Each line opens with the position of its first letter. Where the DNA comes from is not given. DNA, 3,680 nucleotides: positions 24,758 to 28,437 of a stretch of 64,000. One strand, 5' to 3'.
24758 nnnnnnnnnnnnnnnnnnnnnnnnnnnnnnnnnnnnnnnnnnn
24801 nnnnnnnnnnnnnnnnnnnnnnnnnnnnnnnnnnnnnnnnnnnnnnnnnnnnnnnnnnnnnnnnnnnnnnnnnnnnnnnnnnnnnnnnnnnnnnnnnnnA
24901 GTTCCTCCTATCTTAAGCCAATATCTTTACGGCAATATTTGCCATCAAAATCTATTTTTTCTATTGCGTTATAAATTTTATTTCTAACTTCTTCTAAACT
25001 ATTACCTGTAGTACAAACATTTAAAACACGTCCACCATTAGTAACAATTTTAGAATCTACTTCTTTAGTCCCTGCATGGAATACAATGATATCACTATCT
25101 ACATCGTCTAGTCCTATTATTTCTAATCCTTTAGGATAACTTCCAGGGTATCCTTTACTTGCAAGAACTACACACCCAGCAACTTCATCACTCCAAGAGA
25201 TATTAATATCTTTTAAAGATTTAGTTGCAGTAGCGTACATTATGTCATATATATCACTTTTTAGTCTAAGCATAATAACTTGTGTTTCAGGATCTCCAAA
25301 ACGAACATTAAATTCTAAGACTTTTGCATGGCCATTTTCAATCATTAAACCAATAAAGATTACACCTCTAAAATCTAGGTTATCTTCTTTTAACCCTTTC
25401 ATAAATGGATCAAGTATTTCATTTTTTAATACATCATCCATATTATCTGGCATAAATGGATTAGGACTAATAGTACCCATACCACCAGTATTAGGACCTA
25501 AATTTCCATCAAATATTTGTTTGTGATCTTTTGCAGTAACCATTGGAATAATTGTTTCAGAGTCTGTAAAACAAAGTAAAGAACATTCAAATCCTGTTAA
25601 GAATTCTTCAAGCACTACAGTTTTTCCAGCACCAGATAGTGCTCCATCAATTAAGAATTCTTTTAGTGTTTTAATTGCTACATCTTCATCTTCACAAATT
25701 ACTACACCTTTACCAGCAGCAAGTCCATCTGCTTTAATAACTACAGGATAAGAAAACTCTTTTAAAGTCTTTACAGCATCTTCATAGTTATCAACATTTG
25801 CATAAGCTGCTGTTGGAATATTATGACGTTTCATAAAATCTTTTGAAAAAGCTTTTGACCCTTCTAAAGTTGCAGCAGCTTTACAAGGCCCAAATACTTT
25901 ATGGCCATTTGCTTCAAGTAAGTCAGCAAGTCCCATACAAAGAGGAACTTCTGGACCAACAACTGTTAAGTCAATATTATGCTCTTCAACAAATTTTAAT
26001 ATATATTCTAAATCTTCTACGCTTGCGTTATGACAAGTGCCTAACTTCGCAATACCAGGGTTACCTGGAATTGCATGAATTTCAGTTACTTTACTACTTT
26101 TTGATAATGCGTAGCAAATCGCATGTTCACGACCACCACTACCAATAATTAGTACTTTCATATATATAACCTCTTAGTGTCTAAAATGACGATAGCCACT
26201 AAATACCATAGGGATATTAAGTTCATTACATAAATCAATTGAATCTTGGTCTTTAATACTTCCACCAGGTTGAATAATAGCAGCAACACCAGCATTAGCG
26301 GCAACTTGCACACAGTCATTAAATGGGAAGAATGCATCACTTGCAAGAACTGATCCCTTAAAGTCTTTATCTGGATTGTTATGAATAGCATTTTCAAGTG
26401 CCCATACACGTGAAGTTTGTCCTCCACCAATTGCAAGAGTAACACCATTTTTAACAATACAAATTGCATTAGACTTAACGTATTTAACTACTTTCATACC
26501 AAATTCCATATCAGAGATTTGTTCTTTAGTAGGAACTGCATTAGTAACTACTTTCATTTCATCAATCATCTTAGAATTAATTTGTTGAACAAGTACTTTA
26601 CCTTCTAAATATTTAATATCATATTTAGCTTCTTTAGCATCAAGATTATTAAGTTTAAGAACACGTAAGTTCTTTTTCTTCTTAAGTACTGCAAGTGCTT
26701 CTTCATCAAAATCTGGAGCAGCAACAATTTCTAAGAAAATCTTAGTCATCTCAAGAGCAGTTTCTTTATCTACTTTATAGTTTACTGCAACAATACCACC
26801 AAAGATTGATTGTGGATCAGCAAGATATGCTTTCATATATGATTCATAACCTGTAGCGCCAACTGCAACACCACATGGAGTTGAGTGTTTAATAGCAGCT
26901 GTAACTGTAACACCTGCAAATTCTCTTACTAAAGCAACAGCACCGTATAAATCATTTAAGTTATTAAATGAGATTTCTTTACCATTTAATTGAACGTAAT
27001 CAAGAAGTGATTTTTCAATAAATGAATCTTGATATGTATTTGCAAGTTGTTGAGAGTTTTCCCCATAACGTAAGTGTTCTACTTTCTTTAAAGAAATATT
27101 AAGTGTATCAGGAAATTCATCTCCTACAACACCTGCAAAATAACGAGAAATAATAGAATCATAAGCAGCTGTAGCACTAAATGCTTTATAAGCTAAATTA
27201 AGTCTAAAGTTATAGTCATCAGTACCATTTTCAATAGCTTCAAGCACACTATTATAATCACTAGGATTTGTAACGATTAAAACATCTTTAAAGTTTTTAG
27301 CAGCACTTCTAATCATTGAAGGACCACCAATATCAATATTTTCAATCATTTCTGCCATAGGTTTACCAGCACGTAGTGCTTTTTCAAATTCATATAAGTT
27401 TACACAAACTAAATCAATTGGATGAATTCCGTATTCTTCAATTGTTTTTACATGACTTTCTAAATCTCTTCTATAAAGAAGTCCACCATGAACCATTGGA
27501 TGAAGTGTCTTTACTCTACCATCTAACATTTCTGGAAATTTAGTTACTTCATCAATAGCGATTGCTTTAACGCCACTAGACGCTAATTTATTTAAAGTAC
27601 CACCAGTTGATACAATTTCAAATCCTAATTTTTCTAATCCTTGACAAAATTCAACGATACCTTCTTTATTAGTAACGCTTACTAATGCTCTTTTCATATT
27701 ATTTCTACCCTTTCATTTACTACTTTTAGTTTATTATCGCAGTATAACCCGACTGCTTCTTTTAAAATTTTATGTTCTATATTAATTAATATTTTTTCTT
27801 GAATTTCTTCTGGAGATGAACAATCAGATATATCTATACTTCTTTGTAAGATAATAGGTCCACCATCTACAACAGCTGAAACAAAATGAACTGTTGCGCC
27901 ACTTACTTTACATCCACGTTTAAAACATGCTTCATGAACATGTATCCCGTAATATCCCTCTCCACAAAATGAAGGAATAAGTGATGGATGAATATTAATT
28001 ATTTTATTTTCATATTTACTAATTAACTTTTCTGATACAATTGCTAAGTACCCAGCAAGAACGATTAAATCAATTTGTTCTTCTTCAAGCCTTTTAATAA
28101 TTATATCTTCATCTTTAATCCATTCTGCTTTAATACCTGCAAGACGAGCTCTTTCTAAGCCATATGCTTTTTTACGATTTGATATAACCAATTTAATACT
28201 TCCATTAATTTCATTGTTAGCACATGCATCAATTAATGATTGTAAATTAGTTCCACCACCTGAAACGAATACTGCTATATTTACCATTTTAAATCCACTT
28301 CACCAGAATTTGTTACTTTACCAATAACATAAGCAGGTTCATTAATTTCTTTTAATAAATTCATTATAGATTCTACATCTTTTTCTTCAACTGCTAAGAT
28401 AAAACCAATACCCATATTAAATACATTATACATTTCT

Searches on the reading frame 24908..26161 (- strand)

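Call 65: search_protein_families(library=pfam, proteins=[window:24908-26161:-], max_evalue=0.001)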
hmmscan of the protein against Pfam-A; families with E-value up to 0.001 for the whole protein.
window:24908-26161:- (417 aa): 6 families
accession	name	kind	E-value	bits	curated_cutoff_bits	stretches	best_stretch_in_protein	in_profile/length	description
PF01071.24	GARS_A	-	1.8e-70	237.2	27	1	101-293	1-194/194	Phosphoribosylglycinamide synthetase, ATP-grasp (A) domain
PF02844.21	GARS_N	-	2.5e-36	124.9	29.5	1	1-100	1-100/100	Phosphoribosylglycinamide synthetase, N domain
PF02843.22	GARS_C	-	4.7e-32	110.6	34.8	1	330-417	3-92/92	Phosphoribosylglycinamide synthetase, C domain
PF02786.22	CPSase_L_D2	-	4.6e-08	33.3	19.8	1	105-191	4-92/211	Carbamoyl-phosphate synthase L chain, ATP binding domain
PF02222.28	ATP-grasp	-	2.9e-07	30.7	27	1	109-217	2-109/179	ATP-grasp domain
PF08443.16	RimK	-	0.00021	21.4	21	1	103-167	4-70/188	RimK-like ATP-grasp domain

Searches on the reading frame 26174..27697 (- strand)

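Call 65: search_protein_families(library=pfam, proteins=[window:26174-27697:-], max_evalue=0.001)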
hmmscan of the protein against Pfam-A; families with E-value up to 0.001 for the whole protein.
window:26174-27697:- (507 aa): 2 families
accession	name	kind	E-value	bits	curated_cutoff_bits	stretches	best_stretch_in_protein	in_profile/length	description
PF01808.24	AICARFT_IMPCHas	-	4e-109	365.3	25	1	132-439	1-310/311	AICARFT/IMPCHase bienzyme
PF02142.27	MGS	-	2.5e-22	79.2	24.1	1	13-126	1-93/94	MGS-like domain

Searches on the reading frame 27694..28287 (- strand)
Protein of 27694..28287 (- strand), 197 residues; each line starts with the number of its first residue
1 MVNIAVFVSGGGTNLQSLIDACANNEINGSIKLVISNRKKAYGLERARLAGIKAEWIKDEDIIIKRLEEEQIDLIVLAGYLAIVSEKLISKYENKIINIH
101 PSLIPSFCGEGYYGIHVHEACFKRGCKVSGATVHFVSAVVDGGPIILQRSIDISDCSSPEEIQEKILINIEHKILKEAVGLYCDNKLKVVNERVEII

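Call 65: search_protein_families(library=pfam, proteins=[window:27694-28287:-], max_evalue=0.001)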
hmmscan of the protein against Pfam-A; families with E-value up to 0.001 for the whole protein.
window:27694-28287:- (197 aa): 1 family
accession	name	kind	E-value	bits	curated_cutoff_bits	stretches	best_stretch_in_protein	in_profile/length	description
PF00551.24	Formyl_trans_N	-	5.2e-42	144.1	26.1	1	3-179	2-181/181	Formyl transferase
